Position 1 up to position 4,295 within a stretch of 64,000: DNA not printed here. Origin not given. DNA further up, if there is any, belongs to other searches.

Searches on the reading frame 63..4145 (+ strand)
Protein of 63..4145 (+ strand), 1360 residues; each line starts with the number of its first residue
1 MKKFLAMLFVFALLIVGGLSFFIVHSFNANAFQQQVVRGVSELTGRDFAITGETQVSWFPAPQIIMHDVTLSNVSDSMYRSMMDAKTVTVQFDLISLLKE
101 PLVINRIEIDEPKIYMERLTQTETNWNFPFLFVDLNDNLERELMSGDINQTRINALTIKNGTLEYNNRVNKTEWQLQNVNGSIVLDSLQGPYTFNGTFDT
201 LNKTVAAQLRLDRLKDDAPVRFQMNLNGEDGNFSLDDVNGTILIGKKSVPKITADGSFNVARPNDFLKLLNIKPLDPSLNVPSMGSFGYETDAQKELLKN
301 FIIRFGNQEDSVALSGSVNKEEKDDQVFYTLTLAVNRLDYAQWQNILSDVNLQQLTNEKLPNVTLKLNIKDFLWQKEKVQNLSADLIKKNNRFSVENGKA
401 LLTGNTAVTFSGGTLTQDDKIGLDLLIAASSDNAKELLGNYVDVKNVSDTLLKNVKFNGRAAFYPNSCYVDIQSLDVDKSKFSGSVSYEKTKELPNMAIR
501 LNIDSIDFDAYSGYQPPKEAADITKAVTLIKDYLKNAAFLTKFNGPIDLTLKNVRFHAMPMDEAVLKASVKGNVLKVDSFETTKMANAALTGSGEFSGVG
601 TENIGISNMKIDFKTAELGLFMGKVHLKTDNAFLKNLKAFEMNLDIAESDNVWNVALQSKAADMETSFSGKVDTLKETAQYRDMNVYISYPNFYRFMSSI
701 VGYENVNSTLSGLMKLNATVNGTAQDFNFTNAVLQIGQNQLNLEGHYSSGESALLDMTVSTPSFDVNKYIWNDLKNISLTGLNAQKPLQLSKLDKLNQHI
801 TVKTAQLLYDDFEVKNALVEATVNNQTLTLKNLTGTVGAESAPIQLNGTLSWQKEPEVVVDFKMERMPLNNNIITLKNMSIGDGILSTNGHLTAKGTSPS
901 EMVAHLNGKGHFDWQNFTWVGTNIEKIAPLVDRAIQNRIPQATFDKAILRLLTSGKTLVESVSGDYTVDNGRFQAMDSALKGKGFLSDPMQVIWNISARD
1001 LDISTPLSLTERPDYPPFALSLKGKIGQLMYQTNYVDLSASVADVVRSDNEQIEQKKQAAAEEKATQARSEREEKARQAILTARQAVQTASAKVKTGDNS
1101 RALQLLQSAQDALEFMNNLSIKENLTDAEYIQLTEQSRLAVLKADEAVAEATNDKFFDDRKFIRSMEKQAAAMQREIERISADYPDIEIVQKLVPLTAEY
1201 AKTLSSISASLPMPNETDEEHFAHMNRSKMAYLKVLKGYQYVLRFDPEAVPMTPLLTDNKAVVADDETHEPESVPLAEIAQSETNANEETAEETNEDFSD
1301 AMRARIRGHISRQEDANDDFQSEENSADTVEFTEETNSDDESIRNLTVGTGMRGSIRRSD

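Call 52: find_encoding_contigs(protein=window:63-4145:+, flank=10000, max_places=3)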
Protein window:63-4145:+ (1360 aa): 9 contigs read that carry it; 2 places shown.
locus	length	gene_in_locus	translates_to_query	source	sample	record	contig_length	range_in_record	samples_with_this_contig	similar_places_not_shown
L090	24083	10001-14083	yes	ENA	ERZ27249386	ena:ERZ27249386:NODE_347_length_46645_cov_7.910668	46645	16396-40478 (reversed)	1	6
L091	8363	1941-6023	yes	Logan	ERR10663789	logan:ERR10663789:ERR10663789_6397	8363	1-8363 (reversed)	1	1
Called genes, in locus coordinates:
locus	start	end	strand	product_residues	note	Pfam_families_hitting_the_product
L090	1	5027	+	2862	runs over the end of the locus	-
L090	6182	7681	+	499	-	-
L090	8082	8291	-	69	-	-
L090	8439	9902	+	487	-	PF02386:TrkH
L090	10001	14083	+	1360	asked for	PF05170:AsmA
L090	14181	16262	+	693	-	PF02629:CoA_binding, PF13380:CoA_binding_2, PF13607:Succ_CoA_lig, PF19045:Ligase_CoA_2, PF13549:ATP-grasp_5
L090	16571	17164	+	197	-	PF13302:Acetyltransf_3, PF00583:Acetyltransf_1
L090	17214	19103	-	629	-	PF13623:SurA_N_2, PF13624:SurA_N_3, PF13145:Rotamase_2, PF00639:Rotamase, PF13616:Rotamase_3 (faint), PF13145:Rotamase_2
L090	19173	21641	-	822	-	PF01751:Toprim, PF01131:Topoisom_bac, PF01396:Zn_ribbon_Top1, PF13368:Toprim_C_rpt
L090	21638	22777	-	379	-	PF21102:DprA_N, PF02481:DNA_processg_A, PF17782:WHD_DprA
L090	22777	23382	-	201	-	PF02660:G3P_acyltransf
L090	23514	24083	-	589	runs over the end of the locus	PF01368:DHH, PF02272:DHHA1, PF17768:RecJ_OB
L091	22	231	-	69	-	-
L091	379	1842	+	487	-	PF02386:TrkH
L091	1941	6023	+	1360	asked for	PF05170:AsmA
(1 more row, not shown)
